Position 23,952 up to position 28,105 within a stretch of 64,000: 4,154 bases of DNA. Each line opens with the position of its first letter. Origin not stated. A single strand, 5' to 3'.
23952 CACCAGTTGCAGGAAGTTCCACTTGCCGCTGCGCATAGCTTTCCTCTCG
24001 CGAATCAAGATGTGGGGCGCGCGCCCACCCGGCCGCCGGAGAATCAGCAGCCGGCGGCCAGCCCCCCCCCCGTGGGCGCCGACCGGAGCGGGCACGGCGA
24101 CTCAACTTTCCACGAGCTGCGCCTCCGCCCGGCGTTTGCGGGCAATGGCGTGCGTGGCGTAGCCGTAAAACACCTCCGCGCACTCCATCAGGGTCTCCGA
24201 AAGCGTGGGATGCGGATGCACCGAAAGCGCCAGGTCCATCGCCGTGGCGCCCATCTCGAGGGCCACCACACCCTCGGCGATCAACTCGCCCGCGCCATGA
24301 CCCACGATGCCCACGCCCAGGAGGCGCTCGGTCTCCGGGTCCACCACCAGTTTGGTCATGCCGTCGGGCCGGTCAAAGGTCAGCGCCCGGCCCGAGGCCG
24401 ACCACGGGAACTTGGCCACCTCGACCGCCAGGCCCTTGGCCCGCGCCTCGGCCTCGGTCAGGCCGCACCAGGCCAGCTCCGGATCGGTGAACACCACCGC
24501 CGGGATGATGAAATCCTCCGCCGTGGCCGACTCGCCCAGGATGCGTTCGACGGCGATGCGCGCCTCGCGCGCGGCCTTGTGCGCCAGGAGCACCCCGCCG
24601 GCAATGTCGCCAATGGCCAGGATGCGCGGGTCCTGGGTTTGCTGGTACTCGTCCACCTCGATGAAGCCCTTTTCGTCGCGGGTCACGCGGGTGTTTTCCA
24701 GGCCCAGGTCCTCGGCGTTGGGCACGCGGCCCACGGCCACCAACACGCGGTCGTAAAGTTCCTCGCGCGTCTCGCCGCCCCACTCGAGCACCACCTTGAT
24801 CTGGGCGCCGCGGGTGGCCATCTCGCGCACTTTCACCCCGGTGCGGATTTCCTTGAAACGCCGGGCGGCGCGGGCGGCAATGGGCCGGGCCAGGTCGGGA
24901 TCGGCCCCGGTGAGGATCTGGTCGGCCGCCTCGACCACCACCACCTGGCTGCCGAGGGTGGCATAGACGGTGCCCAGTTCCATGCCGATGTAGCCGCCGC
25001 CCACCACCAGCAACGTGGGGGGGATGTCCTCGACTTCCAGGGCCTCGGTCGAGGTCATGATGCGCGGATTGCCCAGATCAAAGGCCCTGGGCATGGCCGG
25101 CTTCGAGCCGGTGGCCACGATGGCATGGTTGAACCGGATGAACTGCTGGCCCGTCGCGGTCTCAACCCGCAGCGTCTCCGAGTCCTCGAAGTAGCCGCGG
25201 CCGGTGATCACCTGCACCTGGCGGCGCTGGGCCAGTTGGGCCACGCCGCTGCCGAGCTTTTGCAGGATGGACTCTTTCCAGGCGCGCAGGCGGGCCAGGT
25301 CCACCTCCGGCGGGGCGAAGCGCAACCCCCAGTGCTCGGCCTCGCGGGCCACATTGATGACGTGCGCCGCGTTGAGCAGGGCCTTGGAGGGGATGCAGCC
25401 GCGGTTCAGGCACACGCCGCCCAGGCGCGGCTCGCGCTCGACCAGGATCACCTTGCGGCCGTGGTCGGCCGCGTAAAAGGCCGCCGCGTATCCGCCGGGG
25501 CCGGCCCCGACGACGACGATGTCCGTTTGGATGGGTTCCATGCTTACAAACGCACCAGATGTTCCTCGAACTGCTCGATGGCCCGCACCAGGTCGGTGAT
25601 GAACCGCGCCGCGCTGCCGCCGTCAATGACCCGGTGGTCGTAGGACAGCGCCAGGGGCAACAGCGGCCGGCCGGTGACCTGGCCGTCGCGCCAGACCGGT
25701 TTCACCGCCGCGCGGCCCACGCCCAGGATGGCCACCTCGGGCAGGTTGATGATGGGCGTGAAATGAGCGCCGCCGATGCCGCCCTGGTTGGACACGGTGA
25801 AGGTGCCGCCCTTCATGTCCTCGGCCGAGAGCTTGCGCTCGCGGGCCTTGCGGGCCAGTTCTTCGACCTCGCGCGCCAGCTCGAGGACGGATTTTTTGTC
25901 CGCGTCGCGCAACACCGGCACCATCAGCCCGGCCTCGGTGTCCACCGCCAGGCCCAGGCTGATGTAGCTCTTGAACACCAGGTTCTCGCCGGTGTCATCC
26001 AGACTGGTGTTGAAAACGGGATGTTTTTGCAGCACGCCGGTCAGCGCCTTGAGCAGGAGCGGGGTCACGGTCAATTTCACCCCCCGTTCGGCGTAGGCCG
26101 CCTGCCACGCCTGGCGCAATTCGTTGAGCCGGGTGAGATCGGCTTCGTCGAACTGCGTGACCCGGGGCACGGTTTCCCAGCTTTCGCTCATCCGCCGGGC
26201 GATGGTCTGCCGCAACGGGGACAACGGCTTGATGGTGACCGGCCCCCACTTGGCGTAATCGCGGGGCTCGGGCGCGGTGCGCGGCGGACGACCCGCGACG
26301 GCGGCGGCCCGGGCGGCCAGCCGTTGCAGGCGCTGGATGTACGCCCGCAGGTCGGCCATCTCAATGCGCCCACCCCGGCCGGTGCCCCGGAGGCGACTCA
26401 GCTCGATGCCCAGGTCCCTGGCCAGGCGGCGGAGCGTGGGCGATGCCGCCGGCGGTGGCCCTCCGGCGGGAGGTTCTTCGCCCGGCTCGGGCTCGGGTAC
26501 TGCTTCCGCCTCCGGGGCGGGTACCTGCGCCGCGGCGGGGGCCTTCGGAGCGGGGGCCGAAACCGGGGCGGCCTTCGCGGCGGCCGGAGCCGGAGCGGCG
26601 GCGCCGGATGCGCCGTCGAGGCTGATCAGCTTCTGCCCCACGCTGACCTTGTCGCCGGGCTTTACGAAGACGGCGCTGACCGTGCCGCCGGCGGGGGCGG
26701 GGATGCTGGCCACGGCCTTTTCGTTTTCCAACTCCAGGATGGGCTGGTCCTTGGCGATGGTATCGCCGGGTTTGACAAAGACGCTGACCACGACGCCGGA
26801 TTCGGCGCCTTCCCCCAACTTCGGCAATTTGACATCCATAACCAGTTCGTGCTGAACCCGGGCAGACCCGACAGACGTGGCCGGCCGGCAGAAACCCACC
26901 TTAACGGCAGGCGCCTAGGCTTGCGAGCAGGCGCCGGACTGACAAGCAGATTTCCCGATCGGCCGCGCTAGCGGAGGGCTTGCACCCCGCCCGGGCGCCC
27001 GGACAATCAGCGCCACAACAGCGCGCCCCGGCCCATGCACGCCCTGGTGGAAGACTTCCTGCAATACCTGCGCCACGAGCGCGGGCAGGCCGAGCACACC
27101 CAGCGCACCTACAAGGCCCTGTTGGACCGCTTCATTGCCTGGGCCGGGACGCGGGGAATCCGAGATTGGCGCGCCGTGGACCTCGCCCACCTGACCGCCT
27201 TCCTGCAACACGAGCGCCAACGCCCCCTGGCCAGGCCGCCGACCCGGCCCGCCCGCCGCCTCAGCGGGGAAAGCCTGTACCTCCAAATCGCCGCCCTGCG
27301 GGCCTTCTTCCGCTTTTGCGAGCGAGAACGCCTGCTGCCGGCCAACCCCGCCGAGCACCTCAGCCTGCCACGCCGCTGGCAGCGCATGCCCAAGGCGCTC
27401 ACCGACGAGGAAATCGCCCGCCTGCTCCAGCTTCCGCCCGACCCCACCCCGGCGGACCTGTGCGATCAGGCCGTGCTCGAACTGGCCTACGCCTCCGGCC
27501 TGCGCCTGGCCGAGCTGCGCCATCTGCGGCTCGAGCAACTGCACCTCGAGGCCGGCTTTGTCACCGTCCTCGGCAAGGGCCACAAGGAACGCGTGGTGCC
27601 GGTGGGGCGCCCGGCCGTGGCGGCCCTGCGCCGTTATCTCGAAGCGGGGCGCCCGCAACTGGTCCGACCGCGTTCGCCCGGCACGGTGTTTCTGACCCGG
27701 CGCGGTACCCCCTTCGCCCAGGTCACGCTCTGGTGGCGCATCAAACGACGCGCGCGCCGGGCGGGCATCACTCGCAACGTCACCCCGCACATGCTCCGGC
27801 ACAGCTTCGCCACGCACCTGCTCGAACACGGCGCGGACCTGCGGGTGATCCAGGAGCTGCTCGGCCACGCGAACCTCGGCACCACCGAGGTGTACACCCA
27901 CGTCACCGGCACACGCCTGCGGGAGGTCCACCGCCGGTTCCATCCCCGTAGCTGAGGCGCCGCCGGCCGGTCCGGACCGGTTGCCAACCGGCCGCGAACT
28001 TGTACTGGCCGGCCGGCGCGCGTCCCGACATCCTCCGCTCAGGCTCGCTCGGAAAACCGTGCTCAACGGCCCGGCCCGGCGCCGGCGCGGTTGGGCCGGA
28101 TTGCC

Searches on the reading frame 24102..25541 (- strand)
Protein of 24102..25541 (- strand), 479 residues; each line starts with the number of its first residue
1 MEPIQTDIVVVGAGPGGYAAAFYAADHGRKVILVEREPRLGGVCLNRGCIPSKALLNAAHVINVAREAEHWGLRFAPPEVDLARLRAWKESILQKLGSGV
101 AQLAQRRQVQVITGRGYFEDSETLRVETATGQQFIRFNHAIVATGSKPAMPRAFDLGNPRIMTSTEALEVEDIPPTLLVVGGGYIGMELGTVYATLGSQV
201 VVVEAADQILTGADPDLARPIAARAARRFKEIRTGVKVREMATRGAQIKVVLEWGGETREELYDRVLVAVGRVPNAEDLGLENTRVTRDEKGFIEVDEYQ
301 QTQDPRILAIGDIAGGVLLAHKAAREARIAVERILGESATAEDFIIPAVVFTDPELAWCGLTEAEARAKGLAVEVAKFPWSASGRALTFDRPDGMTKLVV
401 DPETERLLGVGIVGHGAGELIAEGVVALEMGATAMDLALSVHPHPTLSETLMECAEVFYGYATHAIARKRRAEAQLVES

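Call 32: search_protein_families(library=pfam, proteins=[window:24102-25541:-], max_evalue=0.001)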
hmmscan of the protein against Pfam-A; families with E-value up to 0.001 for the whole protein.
window:24102-25541:- (479 aa): 13 families
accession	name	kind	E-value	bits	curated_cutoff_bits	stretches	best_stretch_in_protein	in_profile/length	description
PF07992.20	Pyr_redox_2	-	2.8e-63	214.5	26.1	1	7-327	2-291/291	Pyridine nucleotide-disulphide oxidoreductase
PF02852.28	Pyr_redox_dim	-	1.1e-36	125.8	25.3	1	346-453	1-108/110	Pyridine nucleotide-disulphide oxidoreductase, dimerisation domain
PF00070.33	Pyr_redox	-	3.5e-18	66.3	22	1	177-252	2-79/82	Pyridine nucleotide-disulphide oxidoreductase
PF12831.13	FAD_oxidored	-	2.5e-11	44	27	1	7-50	1-44/416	FAD dependent oxidoreductase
PF13450.12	NAD_binding_8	-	1.4e-10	41.7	21.9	1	10-46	1-37/68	NAD(P)-binding Rossmann-like domain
PF13738.12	Pyr_redox_3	-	1.5e-08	34.7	30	0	177-302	167-296/305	Pyridine nucleotide-disulphide oxidoreductase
PF00890.30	FAD_binding_2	-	1.8e-07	31.1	20.4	1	7-42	1-36/414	FAD binding domain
PF03486.20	HI0933_like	-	8.8e-07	29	50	1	7-41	2-36/244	HI0933-like protein Rossmann domain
PF01134.28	GIDA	-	1.5e-06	28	22.1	1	7-62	1-53/391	Glucose inhibited division protein A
PF01494.25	FAD_binding_3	-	3.2e-06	27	22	0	6-38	2-34/349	FAD binding domain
PF01266.30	DAO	-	4.6e-06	26.8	27.9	1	7-42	1-37/353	FAD dependent oxidoreductase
PF01946.23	Thi4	-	7e-06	25.9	26.2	1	4-48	16-61/235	Thi4 family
PF13434.12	Lys_Orn_oxgnase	-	0.00051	19.7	21.3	0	121-189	129-203/339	L-lysine 6-monooxygenase/L-ornithine 5-monooxygenase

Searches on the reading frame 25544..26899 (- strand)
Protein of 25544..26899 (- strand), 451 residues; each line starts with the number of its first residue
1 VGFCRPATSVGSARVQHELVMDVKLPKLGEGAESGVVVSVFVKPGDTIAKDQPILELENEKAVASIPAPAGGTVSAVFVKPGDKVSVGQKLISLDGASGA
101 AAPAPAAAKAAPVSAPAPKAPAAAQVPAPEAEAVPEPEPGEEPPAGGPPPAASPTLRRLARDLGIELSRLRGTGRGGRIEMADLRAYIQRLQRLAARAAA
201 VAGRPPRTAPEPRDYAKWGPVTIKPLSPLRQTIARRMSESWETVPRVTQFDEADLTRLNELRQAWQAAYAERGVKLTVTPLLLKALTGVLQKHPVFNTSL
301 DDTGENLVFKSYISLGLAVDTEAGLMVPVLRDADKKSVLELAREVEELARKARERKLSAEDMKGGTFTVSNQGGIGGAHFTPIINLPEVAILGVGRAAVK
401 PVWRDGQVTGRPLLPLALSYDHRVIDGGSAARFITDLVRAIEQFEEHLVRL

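Call 32: search_protein_families(library=pfam, proteins=[window:25544-26899:-], max_evalue=0.001)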
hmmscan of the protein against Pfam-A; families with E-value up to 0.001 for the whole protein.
window:25544-26899:- (451 aa): 4 families
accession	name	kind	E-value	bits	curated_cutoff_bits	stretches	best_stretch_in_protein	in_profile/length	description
PF00198.28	2-oxoacid_dh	-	4.7e-82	275.3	23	1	222-448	5-231/232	2-oxoacid dehydrogenases acyltransferase (catalytic domain)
PF00364.28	Biotin_lipoyl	-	2.2e-19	69.5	22.1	1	22-93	2-72/73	Biotin-requiring enzyme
PF02817.22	E3_binding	-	1.8e-10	41.3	23.7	1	151-184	2-35/36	e3 binding domain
PF13533.13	Biotin_lipoyl_2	-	3.4e-10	39.9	29.8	1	66-95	3-32/32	Biotin-lipoyl like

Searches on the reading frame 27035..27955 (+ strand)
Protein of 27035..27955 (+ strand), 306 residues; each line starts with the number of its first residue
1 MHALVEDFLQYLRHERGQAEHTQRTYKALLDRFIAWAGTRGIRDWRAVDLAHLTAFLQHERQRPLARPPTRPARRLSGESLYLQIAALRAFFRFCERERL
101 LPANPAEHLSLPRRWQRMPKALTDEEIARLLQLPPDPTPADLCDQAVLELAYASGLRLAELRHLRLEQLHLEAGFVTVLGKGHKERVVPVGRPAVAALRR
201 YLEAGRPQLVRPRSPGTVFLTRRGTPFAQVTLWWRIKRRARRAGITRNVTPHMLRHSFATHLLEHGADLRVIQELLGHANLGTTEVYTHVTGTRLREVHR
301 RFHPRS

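Call 32: search_protein_families(library=pfam, proteins=[window:27035-27955:+], max_evalue=0.001)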
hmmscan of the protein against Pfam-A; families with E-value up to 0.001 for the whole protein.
window:27035-27955:+ (306 aa): 3 families
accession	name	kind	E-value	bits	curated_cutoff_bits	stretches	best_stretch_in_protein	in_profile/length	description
PF00589.27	Phage_integrase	-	1.2e-45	155.8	27.1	1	121-291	2-169/172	Phage integrase family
PF02899.23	Phage_int_SAM_1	-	8e-15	55.3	22.3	1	5-98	1-82/83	Phage integrase, N-terminal SAM-like domain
PF13495.12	Phage_int_SAM_4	-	8e-05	23.4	27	1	4-93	1-76/85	Phage integrase, N-terminal SAM-like domain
